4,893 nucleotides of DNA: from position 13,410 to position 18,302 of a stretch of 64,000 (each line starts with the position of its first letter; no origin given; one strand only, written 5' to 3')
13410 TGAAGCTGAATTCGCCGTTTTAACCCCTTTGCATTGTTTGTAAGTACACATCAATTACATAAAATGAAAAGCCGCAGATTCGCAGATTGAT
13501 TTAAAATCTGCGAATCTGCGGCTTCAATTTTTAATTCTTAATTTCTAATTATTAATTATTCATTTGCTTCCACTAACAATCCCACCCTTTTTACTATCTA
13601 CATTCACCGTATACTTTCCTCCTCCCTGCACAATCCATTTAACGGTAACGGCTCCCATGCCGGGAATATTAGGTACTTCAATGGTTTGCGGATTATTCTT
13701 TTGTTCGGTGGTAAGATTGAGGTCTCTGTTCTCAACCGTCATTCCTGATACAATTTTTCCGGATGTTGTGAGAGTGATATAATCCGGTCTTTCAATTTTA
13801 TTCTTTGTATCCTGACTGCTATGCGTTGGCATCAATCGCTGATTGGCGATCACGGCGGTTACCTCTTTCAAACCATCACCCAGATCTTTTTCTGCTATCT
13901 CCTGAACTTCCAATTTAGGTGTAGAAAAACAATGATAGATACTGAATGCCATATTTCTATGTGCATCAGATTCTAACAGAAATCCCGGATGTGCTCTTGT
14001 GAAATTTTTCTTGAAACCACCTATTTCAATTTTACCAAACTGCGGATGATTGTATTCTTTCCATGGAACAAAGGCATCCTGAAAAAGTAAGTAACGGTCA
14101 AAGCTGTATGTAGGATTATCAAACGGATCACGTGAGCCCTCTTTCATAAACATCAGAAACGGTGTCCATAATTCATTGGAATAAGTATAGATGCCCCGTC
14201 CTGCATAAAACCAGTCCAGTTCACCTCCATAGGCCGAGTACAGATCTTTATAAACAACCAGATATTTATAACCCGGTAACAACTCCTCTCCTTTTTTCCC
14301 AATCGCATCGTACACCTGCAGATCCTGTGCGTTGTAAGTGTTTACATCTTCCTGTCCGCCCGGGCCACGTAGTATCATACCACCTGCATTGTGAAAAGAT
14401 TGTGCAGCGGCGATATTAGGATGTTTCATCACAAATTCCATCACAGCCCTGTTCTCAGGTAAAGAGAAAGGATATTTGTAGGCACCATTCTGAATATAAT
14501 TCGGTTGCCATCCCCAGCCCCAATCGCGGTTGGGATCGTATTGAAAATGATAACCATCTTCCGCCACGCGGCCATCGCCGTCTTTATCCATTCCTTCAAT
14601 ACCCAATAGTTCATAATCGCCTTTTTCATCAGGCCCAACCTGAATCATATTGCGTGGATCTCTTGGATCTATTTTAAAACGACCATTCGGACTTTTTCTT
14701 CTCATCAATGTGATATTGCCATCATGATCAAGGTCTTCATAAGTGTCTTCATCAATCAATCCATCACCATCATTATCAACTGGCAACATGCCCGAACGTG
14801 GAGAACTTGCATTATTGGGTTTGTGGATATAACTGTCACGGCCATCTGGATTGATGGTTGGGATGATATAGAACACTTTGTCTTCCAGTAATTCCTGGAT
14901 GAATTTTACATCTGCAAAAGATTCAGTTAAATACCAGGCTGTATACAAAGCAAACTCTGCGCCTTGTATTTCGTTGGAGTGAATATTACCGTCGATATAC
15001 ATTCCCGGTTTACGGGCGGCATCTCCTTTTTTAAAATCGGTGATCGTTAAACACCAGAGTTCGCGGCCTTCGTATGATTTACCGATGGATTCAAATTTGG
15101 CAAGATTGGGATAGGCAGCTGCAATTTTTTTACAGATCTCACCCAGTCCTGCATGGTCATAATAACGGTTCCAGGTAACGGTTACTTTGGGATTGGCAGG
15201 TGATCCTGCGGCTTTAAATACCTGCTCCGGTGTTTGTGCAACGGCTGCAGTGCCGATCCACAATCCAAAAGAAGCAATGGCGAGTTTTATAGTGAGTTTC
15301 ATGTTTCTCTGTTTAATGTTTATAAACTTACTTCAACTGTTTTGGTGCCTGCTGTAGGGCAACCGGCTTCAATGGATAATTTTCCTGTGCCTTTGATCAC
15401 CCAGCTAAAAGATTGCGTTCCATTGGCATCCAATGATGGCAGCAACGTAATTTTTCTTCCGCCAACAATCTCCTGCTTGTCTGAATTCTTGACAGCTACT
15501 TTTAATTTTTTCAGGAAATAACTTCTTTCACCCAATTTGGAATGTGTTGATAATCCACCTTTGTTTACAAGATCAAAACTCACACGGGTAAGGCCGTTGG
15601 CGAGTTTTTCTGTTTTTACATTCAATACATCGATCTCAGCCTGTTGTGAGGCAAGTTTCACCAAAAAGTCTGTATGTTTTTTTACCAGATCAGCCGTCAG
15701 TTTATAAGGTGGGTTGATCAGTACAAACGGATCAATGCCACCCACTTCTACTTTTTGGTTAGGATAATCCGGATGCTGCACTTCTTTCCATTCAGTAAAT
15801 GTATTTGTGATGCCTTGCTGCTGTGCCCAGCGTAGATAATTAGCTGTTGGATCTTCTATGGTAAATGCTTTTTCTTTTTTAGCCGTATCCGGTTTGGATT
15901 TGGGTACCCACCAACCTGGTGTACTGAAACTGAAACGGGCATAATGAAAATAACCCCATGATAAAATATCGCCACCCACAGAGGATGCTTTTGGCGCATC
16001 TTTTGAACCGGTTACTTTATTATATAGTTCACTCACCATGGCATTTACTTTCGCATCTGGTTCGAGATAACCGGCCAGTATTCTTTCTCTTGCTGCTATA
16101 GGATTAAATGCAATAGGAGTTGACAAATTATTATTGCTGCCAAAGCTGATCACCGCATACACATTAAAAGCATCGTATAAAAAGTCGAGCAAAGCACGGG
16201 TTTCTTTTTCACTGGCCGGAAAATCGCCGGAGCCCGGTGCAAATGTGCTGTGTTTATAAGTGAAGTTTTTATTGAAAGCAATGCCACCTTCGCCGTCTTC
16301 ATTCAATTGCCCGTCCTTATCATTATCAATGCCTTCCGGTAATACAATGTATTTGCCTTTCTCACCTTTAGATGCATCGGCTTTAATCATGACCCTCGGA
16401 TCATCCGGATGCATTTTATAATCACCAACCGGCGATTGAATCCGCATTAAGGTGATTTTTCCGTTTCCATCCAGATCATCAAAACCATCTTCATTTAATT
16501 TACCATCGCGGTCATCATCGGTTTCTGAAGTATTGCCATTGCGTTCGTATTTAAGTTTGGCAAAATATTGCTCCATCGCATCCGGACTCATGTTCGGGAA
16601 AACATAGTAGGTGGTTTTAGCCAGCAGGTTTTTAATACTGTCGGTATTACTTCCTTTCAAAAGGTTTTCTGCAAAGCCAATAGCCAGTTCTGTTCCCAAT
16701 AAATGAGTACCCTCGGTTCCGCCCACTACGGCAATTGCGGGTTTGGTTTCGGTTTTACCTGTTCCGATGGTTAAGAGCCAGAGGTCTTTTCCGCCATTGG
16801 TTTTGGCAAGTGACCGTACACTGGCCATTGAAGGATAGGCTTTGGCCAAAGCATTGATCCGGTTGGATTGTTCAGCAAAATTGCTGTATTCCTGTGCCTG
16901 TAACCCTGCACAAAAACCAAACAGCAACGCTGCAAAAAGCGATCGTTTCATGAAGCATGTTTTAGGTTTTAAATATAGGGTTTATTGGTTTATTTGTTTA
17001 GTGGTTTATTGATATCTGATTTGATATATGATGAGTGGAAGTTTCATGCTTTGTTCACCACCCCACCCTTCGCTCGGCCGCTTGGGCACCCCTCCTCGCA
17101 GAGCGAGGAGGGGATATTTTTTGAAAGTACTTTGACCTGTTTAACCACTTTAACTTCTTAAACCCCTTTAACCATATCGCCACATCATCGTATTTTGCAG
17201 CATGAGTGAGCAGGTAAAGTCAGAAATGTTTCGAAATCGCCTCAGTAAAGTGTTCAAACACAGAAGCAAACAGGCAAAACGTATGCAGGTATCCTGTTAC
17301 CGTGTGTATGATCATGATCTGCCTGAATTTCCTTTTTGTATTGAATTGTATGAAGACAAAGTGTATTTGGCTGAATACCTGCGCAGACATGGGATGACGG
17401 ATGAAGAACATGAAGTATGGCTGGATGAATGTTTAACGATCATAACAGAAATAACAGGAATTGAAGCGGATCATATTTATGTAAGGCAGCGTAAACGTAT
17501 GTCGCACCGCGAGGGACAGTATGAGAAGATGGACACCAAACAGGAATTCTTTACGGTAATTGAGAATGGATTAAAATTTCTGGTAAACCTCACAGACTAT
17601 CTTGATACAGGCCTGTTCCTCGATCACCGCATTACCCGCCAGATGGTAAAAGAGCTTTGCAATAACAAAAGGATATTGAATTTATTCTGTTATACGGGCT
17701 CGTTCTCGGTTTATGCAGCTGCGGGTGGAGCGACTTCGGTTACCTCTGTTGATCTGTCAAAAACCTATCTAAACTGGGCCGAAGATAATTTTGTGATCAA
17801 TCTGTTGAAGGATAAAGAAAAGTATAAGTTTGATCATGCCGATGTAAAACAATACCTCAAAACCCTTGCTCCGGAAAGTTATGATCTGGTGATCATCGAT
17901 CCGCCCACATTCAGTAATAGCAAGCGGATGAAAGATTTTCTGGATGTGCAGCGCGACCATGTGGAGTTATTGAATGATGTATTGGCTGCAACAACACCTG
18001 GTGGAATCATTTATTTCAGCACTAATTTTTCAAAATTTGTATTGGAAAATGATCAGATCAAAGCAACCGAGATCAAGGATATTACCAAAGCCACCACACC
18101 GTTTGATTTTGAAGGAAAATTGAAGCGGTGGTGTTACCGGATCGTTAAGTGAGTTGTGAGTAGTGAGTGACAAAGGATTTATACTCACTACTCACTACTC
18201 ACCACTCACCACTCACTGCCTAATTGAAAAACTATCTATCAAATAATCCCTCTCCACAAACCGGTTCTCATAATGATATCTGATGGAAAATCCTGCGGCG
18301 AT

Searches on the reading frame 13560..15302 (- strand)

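Call 33: search_protein_families(library=pfam, proteins=[window:13560-15302:-], max_evalue=0.00001)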
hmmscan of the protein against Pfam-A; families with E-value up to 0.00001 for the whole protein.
window:13560-15302:- (580 aa): 1 family
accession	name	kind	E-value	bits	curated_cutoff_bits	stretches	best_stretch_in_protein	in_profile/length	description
PF00246.29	Peptidase_M14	-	1.5e-40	140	21.6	1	56-380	4-263/286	Zinc carboxypeptidase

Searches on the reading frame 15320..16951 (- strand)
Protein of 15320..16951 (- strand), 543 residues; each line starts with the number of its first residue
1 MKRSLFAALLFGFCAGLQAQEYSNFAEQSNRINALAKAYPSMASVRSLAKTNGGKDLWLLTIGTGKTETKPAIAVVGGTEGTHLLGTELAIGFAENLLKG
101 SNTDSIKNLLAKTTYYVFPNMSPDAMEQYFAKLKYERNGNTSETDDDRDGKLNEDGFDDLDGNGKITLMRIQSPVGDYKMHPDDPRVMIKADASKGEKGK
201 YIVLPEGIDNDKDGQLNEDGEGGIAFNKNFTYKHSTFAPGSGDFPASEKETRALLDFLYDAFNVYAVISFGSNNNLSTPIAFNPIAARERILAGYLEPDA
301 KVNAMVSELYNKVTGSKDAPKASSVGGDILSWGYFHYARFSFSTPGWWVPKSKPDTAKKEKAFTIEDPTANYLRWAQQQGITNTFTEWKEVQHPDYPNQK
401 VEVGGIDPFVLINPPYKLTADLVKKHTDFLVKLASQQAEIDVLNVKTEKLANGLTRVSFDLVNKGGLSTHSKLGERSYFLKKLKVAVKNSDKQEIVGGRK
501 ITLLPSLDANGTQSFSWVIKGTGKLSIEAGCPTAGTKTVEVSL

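Call 33: search_protein_families(library=pfam, proteins=[window:15320-16951:-], max_evalue=0.00001)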
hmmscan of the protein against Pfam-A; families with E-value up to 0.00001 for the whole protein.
window:15320-16951:- (543 aa): 1 family
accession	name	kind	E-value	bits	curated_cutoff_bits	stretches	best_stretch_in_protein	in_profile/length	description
PF00246.29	Peptidase_M14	-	1.1e-19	71.6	21.6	1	32-143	5-120/286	Zinc carboxypeptidase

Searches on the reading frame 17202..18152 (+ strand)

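Call 34: search_protein_families(library=pfam, proteins=[window:17202-18152:+], max_evalue=0.00001)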
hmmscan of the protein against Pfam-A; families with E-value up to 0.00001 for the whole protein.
window:17202-18152:+ (316 aa): 3 families
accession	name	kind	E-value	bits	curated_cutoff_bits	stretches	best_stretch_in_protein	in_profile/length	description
PF10672.15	Methyltrans_SAM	-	3.7e-27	95.8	27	1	113-295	82-263/286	S-adenosylmethionine-dependent methyltransferase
PF03602.21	Cons_hypoth95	-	1.5e-07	31.7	24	1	148-249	35-135/182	Conserved hypothetical protein 95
PF13847.12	Methyltransf_31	-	1.1e-06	28.8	27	1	155-274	4-111/145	Methyltransferase domain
